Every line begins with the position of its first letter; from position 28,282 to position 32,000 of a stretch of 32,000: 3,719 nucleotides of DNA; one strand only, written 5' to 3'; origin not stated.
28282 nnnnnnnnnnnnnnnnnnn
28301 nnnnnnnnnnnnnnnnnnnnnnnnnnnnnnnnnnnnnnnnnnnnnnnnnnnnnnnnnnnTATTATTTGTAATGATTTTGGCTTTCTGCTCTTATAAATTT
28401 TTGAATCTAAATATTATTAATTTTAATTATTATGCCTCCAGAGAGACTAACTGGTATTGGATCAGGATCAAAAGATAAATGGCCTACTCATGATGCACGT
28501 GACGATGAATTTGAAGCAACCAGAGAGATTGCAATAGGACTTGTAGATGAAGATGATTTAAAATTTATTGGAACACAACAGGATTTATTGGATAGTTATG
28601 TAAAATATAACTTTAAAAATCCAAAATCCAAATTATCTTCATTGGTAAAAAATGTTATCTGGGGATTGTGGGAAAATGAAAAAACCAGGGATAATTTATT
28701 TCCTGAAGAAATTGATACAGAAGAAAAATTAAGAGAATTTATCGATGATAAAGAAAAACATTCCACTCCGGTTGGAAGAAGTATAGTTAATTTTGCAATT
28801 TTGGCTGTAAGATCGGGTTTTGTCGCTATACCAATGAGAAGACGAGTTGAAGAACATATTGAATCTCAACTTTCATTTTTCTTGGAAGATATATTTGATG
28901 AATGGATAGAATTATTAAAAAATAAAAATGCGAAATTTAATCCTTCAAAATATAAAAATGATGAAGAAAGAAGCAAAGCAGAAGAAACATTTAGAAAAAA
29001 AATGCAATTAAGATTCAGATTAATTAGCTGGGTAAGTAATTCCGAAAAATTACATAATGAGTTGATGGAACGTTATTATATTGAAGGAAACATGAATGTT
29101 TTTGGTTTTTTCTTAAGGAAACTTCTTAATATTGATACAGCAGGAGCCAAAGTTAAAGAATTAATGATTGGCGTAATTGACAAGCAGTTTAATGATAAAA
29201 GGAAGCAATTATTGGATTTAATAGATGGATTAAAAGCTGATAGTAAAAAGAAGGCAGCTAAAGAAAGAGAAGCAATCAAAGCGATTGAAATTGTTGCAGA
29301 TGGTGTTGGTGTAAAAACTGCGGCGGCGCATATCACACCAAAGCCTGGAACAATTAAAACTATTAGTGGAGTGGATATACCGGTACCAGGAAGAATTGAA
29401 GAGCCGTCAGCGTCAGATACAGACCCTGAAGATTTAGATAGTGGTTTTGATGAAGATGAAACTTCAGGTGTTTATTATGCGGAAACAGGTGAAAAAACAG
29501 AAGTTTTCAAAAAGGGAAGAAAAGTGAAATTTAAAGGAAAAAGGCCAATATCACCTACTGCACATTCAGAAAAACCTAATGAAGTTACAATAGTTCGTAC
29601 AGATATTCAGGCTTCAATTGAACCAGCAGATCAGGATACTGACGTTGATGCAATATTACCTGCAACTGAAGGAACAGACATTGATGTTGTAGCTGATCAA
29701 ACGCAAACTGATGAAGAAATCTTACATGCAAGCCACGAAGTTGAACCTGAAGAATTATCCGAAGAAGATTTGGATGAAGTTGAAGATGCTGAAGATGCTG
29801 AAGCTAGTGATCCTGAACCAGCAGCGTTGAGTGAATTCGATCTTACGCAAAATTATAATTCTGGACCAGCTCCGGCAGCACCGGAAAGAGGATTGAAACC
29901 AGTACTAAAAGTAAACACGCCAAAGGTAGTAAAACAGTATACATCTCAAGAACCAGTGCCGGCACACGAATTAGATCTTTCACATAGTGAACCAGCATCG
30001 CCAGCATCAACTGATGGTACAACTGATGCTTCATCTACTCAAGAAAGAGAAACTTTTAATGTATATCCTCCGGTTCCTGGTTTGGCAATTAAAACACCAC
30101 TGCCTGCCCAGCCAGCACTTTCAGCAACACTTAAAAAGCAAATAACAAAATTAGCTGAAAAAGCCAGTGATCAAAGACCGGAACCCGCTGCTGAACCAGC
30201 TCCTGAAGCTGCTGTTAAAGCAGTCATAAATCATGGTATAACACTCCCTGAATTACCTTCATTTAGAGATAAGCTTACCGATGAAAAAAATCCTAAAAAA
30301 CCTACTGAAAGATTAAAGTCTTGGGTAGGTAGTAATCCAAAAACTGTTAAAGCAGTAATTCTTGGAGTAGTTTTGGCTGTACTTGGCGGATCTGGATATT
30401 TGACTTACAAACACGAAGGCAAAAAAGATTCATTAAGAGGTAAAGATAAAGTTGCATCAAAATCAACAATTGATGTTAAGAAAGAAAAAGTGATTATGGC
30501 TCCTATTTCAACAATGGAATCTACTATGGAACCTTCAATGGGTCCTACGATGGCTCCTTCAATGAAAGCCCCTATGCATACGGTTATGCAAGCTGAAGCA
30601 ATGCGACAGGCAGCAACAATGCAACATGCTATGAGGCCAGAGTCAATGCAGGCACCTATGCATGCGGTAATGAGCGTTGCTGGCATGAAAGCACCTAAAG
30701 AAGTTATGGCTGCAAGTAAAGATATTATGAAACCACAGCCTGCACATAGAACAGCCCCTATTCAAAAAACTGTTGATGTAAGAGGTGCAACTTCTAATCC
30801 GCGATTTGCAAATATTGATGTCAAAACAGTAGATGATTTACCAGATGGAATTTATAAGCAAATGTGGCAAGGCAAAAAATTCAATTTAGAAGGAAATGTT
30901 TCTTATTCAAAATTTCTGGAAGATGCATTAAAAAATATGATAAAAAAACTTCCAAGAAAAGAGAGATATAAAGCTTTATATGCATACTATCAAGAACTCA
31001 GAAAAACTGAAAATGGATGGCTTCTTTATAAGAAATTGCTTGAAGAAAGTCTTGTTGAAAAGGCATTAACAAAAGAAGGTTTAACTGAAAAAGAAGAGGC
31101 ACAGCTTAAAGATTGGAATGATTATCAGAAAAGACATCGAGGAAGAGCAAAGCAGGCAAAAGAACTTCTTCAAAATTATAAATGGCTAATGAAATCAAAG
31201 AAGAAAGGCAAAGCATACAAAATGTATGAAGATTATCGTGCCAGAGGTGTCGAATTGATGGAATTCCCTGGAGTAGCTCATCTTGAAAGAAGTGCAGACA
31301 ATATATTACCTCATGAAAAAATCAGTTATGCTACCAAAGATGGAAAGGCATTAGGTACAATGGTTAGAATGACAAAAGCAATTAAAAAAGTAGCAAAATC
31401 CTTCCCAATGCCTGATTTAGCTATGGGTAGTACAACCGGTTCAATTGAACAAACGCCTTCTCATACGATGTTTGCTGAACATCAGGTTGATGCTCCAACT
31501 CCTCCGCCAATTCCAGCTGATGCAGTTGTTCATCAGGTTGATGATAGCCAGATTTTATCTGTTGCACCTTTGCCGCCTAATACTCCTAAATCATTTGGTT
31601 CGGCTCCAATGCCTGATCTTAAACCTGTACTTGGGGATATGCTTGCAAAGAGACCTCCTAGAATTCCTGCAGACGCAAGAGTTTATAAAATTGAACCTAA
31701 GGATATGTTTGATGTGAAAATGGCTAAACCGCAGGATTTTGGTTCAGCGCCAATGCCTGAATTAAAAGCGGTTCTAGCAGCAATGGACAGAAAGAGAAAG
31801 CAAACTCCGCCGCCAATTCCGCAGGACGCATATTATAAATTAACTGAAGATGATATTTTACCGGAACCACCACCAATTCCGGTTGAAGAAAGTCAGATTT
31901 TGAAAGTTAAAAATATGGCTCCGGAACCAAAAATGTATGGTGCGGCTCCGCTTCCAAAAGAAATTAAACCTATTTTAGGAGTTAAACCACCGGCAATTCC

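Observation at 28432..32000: Giant orphan membrane-anchored ORF (at least 1189 codons) that the ORF track misses because it runs off the window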

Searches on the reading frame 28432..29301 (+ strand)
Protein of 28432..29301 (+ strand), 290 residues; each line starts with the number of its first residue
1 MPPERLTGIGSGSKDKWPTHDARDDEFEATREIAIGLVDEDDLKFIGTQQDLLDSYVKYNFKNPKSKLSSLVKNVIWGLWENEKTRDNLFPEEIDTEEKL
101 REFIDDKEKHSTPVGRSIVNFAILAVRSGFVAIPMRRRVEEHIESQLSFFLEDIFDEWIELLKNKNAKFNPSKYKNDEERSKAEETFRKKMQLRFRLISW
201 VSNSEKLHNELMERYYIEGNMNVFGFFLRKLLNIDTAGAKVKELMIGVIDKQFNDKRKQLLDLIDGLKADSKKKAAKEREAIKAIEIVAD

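Call 22: search_protein_families(library=pfam, proteins=[window:28432-29301:+], max_evalue=10)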
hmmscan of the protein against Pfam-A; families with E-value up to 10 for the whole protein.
window:28432-29301:+ (290 aa): 0 families

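Call 23: search_protein_representatives(protein=window:28432-29301:+)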
Query: 290 residues. Proteins with E-value up to 0.001 (for the whole library): 7; up to 1e-10: 4; up to 1e-30: 3. The best 7 are listed.
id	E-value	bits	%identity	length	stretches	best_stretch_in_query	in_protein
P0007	4.5e-85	301.9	53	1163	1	1-290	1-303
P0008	4.2e-68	246.3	50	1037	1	1-283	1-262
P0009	6.7e-36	140.7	38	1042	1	1-282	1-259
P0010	5.5e-26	108.1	32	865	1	1-279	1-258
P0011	3.4e-08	49.8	28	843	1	20-283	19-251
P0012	6.9e-07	45.5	34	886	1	69-175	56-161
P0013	2.0e-06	44.0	27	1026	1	20-287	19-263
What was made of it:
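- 28432..29301 (+): N-terminal all-alpha domain (aa 1-290), with a conserved disordered N-terminal peptide MPPE(K/R)LTG. No signal peptide, so presumed cytoplasmic. Only 7 representatives in 1.84 billion proteins, always at the N-terminus (call 23).
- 7 representatives in 1.84 billion proteins (call 23).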

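Call 32: search_solved_structures(query=A3, max_evalue=10, show_alignments=1)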
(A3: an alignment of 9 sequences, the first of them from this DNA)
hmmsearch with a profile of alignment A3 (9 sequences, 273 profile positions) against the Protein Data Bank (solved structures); distinct sequences matched with E-value up to 10: 1.
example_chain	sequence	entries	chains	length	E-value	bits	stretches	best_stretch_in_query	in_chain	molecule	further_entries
8roq_N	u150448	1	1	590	0.68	12.6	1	48-121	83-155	PIIIa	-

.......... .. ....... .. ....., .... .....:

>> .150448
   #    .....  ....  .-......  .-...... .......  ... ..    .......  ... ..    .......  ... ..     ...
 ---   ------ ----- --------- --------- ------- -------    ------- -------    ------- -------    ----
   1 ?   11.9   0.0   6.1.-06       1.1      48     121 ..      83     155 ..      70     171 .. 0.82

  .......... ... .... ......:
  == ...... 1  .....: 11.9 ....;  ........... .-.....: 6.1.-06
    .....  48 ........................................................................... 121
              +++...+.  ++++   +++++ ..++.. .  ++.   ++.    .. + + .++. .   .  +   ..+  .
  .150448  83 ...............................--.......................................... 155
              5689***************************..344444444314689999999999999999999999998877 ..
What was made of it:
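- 28432..29301 (+): No PDB profile hit (call 32).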

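Call 44: predict_structure(alignment_id=A3)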
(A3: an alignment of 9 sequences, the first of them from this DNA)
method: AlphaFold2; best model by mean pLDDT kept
length: 289 residues; sequences in the alignment: 9
mean_pLDDT: 86.8   pTM: 0.82
mean pLDDT of the five models: 86.8, 86.8, 85.7, 85.4, 85.1
residues with pLDDT >= 90: 161; 70-90: 105; 50-70: 10; < 50: 13
segments of 3 or more residues with pLDDT < 50: 1-4, 9-17
pLDDT, mean of each block of 10 residues (from residue 1): 46 46 85 93 88 88 86 95 86 88 90 87 93 89 93 94 88 92 93 92 95 84 89 90 97 97 94 85 72
secondary structure, 60 per line:
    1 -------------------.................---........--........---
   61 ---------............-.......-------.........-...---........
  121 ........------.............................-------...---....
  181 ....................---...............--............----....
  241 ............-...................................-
elements in order: H20-36 H40-47 H50-57 H70-81 H83-89 H97-105 H113-128 H135-163 H177-200 H204-218 H221-232 H237-252 H254-288
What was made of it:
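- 28432..29301 (+): AF2 pLDDT 86.8, pTM 0.82, 13 helices (call 44).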

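Call 48: fold_search(model_id=the predicted structure, library=pdb)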
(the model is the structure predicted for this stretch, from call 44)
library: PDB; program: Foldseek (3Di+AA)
matches with E <= 10: 131; with E <= 0.001: 0
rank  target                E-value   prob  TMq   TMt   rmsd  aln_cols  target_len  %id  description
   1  1ux5                  8.6e-01  0.08  0.14  0.11  20.8       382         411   15  Crystal Structures of a Formin Homology-2 domain reveal a flexibly tethered dimer architecture (released 2004-03-11)
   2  6a30_A                1.3e+00  0.06  0.13  0.09  17.4       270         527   12  Crystal Structure of Munc13-1 MUN Domain and Synaptobrevin-2 Juxtamembrane Linker Region (released 2019-01-30)
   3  7bpu_A                1.4e+00  0.10  0.18  0.18  17.4       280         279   15  Structural and mechanistic insights into the biosynthesis of Digeranylgeranylglyceryl phosphate synthase in membranes (released 2021-04-14)
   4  6zfd_A                1.5e+00  0.06  0.12  0.13  17.3       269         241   12  14-3-3 zeta bound to the phosphorylated 18E6 C-terminus (released 2021-02-17)
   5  2wh0_C                1.6e+00  0.06  0.13  0.15  17.2       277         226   10  Recognition of an intrachain tandem 14-3-3 binding site within protein kinase C epsilon (released 2009-08-18)
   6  8qdv_E                1.7e+00  0.06  0.13  0.15  17.4       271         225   13  Structure of 14-3-3 zeta delta C with the bivalent tau-pS214-pS324 peptide (released 2024-09-11)
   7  5a7d_N                1.8e+00  0.06  0.16  0.16  17.4       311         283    8  Tetrameric assembly of LGN with Inscuteable (released 2016-08-03)
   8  7ek2                  1.9e+00  0.07  0.16  0.14  27.9       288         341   14  Cryo-EM structure of VCCN1 in lipid nanodisc (released 2022-04-06)
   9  4imi_C                1.9e+00  0.05  0.13  0.12  18.0       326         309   10  Novel Modifications on C-terminal Domain of RNA Polymerase II can Fine- tune the Phosphatase Activity of Ssu72. (released 2013-08-07)
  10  2efl                  1.9e+00  0.04  0.10  0.11  42.1       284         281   16  Crystal structure of the EFC domain of formin-binding protein 17 (released 2007-05-29)
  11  7q16                  2.0e+00  0.04  0.13  0.13  17.9       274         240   14  Human 14-3-3 zeta fused to the BAD peptide including phosphoserine-74 (released 2021-11-17)
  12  7pgp_N                2.5e+00  0.05  0.16  0.06  21.7       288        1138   12  The core structure of human neurofibromin isoform 2 (released 2022-08-24)
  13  7a6r_A                2.5e+00  0.04  0.13  0.15  17.2       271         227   11  Structure of 14-3-3 gamma in complex with DAPK2 peptide containing the 14-3-3 binding motif (released 2021-08-25)
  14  6bqt_K                2.5e+00  0.03  0.12  0.14  18.1       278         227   12  Complex of 14-3-3 theta with an IRSp53 peptide doubly-phosphorylated at T340 and T360 (released 2018-12-05)
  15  2v0o_A                2.6e+00  0.05  0.13  0.14  33.3       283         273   10  FCHO2 F-BAR domain (released 2007-06-26)
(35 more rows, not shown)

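Call 58: search_protein_families(library=phrogs, proteins=[P0011], max_evalue=0.01)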
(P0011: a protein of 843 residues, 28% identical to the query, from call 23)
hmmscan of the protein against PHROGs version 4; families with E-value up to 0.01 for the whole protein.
P0011 (843 aa): 0 families

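Call 59: search_protein_families(library=padloc, proteins=[P0011], max_evalue=0.01)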
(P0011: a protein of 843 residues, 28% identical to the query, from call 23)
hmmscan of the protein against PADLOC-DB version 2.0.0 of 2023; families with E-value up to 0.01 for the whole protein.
P0011 (843 aa): 0 families

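Call 84: fold_search(model_id=the predicted structure, library=viral)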
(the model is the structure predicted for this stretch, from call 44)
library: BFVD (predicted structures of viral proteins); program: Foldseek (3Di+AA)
matches with E <= 10: 97; with E <= 0.001: 0
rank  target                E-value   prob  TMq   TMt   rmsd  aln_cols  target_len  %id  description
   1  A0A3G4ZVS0            2.6e-01  0.18  0.15  0.15  22.1       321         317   14  Uncharacterized protein [Edafosvirus sp.]
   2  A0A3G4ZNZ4            1.0e+00  0.06  0.12  0.11  22.2       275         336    9  Uncharacterized protein [Terrestrivirus sp.]
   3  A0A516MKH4            1.2e+00  0.13  0.17  0.09  29.0       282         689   13  (no name in the UniProt tables at hand)
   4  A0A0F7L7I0            1.4e+00  0.11  0.18  0.10  21.2       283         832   18  Uncharacterized protein [uncultured marine virus]
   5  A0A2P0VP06            1.6e+00  0.06  0.13  0.13  32.1       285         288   12  Uncharacterized protein [Tetraselmis virus 1]
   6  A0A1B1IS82            1.9e+00  0.05  0.14  0.09  25.8       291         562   12  (no name in the UniProt tables at hand)
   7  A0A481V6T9            2.1e+00  0.08  0.17  0.07  20.6       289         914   12  Tape-measure tail protein [Halobacterium phage ChaoS9]
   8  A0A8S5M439            2.1e+00  0.06  0.15  0.06  26.1       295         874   15  Tail tape measure protein [Siphoviridae sp. ct3b712]
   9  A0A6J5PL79            2.2e+00  0.09  0.19  0.09  14.9       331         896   12  Uncharacterized protein [uncultured Caudovirales phage]
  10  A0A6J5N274            2.4e+00  0.04  0.12  0.07  25.2       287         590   12  Uncharacterized protein [uncultured Caudovirales phage]
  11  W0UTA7                2.5e+00  0.06  0.16  0.09  23.3       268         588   13  (no name in the UniProt tables at hand)
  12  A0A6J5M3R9            2.6e+00  0.08  0.16  0.09  21.0       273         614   11  Uncharacterized protein [uncultured Caudovirales phage]
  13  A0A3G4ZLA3            2.6e+00  0.06  0.15  0.18  18.7       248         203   11  TLC domain-containing protein [Terrestrivirus sp.]
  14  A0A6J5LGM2            2.7e+00  0.05  0.14  0.09  18.3       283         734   10  Uncharacterized protein [uncultured Caudovirales phage]
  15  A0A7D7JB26            2.7e+00  0.02  0.11  0.06  29.0       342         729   11  Uncharacterized protein [Vibrio phage phiV141]
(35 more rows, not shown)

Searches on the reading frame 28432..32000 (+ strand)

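Call 4: search_protein_families(library=pfam, proteins=[window:28432-32000:+], max_evalue=0.01)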
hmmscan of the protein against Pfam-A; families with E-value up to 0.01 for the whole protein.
window:28432-32000:+ (1189 aa): 0 families

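Call 7: search_protein_families(library=ncbifam, proteins=[window:28432-32000:+], max_evalue=0.01)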
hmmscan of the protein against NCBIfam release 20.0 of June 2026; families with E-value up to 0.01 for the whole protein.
window:28432-32000:+ (1189 aa): 0 families
